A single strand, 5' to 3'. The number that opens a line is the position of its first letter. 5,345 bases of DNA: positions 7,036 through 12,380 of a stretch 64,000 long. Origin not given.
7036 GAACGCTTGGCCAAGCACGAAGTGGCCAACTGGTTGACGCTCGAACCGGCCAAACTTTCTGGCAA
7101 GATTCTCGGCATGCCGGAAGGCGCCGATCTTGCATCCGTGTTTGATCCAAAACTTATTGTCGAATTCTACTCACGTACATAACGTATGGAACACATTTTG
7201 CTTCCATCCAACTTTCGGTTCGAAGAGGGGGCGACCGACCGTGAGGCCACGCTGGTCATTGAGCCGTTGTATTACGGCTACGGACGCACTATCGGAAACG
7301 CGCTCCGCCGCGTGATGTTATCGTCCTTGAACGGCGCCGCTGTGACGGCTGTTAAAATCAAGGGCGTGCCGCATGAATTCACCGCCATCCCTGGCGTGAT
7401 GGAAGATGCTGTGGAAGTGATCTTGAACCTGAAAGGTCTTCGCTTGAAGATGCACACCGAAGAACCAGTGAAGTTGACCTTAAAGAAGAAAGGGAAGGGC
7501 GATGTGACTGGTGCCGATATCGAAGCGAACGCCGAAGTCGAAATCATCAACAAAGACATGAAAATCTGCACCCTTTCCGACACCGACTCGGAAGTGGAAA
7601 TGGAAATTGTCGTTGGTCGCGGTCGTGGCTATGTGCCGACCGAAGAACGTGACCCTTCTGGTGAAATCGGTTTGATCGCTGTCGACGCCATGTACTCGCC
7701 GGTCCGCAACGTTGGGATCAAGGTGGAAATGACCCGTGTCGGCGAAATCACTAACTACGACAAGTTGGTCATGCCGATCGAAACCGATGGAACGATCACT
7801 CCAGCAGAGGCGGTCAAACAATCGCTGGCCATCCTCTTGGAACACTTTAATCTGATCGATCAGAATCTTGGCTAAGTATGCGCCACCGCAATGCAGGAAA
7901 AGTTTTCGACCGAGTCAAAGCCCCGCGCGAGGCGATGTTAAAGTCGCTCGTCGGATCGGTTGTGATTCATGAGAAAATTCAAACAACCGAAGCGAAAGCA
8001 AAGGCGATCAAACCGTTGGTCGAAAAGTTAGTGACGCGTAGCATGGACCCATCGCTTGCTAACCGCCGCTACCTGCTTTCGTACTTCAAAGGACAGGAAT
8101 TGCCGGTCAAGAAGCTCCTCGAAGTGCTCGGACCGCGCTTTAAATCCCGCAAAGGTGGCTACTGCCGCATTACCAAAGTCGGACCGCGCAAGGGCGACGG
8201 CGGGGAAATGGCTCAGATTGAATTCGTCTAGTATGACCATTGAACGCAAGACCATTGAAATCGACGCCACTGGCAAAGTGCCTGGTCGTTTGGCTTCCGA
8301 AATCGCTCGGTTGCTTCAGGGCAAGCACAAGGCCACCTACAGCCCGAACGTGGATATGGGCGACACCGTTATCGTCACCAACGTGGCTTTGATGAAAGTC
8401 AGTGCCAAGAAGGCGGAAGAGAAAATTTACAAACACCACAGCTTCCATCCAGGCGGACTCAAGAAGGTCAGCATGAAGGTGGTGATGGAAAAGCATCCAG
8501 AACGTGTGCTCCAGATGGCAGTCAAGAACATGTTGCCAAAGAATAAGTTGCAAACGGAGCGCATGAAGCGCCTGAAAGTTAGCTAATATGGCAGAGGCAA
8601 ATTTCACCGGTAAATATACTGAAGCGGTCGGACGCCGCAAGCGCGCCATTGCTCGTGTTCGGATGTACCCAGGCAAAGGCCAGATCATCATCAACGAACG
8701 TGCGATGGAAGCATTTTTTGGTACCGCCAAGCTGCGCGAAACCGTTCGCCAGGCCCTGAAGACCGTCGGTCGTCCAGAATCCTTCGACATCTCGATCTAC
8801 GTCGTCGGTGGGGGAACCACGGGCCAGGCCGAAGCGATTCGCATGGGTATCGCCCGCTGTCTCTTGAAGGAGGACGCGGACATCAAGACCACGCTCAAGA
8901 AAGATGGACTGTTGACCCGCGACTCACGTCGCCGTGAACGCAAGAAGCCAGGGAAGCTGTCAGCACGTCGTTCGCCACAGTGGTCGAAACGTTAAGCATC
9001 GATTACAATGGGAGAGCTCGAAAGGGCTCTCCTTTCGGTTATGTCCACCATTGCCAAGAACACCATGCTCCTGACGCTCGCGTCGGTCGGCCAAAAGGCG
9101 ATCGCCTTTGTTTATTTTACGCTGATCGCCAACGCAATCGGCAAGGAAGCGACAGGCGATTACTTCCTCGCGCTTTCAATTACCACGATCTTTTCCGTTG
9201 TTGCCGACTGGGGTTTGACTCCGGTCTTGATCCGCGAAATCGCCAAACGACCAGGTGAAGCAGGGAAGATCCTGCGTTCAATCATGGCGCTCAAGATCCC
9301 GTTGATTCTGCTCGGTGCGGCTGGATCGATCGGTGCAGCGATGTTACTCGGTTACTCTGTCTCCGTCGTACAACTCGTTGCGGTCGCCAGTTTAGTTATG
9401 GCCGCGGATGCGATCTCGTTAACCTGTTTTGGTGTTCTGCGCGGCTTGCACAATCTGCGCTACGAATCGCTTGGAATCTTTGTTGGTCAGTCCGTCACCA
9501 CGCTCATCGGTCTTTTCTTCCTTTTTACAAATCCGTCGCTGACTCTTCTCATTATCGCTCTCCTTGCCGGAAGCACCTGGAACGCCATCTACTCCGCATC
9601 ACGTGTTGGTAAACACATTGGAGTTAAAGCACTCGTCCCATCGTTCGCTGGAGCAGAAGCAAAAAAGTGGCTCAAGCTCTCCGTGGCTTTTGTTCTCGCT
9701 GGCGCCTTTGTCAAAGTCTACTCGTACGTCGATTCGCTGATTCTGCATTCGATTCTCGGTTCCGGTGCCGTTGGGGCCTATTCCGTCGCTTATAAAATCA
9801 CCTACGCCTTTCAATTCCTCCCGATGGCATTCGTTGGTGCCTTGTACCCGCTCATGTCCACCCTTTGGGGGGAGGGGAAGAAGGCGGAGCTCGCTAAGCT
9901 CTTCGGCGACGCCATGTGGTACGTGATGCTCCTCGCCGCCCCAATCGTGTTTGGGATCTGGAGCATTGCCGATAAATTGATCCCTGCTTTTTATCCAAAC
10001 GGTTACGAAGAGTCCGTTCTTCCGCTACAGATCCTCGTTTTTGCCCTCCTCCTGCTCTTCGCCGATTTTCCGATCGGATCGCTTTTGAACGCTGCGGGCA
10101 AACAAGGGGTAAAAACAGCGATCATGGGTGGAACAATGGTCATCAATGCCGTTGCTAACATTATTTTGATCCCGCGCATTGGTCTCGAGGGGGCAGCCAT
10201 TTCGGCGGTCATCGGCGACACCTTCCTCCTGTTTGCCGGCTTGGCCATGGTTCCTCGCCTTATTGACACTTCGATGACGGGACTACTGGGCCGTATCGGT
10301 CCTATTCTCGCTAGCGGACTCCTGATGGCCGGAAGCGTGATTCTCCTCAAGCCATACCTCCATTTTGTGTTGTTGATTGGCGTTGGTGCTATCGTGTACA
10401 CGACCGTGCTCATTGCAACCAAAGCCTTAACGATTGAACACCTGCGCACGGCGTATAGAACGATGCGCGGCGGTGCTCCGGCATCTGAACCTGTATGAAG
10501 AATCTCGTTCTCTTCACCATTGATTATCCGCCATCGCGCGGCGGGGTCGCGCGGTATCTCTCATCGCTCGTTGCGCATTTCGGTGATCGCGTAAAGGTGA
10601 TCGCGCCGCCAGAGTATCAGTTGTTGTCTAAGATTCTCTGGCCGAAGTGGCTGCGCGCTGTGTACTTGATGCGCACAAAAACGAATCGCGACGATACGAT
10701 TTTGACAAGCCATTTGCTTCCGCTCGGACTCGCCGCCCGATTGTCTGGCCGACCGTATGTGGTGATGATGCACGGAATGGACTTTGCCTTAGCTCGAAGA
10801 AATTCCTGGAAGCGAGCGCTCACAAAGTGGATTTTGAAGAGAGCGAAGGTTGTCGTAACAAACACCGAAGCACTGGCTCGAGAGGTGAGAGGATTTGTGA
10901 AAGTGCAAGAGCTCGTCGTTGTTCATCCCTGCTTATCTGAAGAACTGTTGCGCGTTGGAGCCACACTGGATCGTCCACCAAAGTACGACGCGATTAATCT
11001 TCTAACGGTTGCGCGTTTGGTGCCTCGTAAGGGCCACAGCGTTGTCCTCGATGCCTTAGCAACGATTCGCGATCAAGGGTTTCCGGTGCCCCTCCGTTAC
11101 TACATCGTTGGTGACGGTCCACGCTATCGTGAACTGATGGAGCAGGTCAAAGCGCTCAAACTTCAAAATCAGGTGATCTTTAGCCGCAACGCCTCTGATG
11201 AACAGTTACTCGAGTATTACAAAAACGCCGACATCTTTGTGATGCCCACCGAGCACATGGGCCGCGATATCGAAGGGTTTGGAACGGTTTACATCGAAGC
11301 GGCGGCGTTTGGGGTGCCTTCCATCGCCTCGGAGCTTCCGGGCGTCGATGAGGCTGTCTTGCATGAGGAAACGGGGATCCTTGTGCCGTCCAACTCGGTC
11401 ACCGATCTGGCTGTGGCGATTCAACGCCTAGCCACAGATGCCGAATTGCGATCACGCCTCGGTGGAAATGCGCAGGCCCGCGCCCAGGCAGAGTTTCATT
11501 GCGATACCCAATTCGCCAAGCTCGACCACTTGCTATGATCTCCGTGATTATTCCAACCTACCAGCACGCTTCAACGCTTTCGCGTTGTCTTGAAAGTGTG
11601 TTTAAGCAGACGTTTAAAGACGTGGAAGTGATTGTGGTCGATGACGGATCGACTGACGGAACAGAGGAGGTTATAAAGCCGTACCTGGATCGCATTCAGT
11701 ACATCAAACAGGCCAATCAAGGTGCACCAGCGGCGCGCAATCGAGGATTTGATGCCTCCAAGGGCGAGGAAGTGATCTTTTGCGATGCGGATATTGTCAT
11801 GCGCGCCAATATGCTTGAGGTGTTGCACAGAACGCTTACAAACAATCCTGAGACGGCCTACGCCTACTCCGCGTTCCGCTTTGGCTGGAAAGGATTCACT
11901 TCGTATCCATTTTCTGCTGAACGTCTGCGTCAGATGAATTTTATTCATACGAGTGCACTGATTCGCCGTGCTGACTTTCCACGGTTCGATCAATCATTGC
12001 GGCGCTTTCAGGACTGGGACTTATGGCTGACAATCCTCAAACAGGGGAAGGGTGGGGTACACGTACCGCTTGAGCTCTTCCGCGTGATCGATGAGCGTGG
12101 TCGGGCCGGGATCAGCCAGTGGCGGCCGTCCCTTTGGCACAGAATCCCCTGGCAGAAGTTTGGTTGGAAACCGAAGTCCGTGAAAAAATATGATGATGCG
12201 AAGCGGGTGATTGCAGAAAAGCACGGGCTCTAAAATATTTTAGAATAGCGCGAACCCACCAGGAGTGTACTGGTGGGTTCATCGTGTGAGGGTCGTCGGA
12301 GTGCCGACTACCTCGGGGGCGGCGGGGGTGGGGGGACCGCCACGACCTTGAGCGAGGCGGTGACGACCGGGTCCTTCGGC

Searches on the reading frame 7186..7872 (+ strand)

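Call 72: search_protein_families(library=pfam, proteins=[window:7186-7872:+], max_evalue=0.00001)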
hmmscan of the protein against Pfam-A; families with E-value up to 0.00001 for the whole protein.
window:7186-7872:+ (229 aa): 2 families
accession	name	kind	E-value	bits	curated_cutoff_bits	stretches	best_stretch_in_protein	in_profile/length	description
PF01000.31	RNA_pol_A_bac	-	7.1e-33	113.8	33.9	1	56-171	1-119/119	RNA polymerase Rpb3/RpoA insert domain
PF01193.29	RNA_pol_L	-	8.2e-21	74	24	1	26-221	1-74/74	RNA polymerase Rpb3/Rpb11 dimerisation domain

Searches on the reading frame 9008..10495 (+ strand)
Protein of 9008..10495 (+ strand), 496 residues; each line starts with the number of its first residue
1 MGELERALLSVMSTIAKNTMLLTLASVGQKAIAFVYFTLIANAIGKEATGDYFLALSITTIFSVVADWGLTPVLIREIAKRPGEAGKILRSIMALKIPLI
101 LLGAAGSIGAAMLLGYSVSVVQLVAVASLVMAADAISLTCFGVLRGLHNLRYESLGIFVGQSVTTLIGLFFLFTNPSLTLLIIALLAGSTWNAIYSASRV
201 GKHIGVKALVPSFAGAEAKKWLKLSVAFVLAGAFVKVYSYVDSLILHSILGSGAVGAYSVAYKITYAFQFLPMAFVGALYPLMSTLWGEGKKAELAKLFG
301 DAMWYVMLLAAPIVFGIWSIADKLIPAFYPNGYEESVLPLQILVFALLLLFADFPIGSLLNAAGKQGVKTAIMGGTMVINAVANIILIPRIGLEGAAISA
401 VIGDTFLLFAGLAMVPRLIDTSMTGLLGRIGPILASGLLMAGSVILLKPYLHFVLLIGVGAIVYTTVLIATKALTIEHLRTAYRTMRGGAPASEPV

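Call 26: search_protein_families(library=pfam, proteins=[window:9008-10495:+], max_evalue=0.01)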
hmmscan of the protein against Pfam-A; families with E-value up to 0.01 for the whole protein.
window:9008-10495:+ (496 aa): 3 families
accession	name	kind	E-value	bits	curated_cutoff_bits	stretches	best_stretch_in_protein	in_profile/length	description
PF01943.22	Polysacc_synt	-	1.3e-27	97.4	28.2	1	16-287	2-274/274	Polysaccharide biosynthesis protein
PF01554.23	MatE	-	1.4e-12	48.1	24.9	1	230-386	4-161/161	MatE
PF13440.11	Polysacc_synt_3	-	2.7e-10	40.4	23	1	48-337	10-292/293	Polysaccharide biosynthesis protein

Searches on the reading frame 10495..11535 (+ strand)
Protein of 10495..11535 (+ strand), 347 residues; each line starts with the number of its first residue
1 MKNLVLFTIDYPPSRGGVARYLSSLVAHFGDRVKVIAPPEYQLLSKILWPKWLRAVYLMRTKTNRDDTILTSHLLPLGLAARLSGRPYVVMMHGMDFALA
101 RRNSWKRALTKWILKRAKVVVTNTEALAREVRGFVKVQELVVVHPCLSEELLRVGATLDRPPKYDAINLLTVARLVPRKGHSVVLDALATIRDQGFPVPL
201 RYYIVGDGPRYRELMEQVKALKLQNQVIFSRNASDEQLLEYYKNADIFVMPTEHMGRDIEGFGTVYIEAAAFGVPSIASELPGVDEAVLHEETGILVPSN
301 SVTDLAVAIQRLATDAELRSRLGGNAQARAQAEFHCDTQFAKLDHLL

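Call 72: search_protein_families(library=pfam, proteins=[window:10495-11535:+], max_evalue=0.00001)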
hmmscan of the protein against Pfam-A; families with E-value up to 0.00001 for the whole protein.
window:10495-11535:+ (347 aa): 6 families
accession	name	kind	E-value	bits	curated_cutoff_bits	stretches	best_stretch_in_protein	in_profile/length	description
PF00534.26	Glycos_transf_1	-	4.6e-38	130.9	26.4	1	169-328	18-171/172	Glycosyl transferases group 1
PF13692.12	Glyco_trans_1_4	-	3.1e-31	109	27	1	168-315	3-142/142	Glycosyl transferases group 1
PF13439.12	Glyco_transf_4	-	5.4e-13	49.7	28.5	1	41-146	48-165/170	Glycosyltransferase Family 4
PF20706.3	GT4-conflict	-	1.6e-10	41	26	1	106-292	136-323/385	Family 4 Glycosyltransferase in conflict systems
PF13579.12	Glyco_trans_4_4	-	5.6e-10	40.2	29.7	1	62-145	68-156/158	Glycosyl transferase 4-like domain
PF13524.12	Glyco_trans_1_2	-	6.6e-08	33.1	25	1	201-342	16-141/144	Glycosyl transferase-like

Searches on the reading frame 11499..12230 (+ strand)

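Call 72: search_protein_families(library=pfam, proteins=[window:11499-12230:+], max_evalue=0.00001)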
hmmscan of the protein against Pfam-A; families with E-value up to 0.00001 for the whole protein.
window:11499-12230:+ (244 aa): 3 families
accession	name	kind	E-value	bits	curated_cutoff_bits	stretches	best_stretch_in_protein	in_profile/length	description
PF00535.33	Glycos_transf_2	-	9.9e-34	117.1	23.3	1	15-143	1-134/168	Glycosyl transferase family 2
PF10111.15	Glyco_tranf_2_2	-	2.9e-14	53.6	27.3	1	15-125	1-123/276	Glycosyltransferase like family 2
PF13641.12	Glyco_tranf_2_3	-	5.5e-13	49.9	27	1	14-116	3-113/230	Glycosyltransferase like family 2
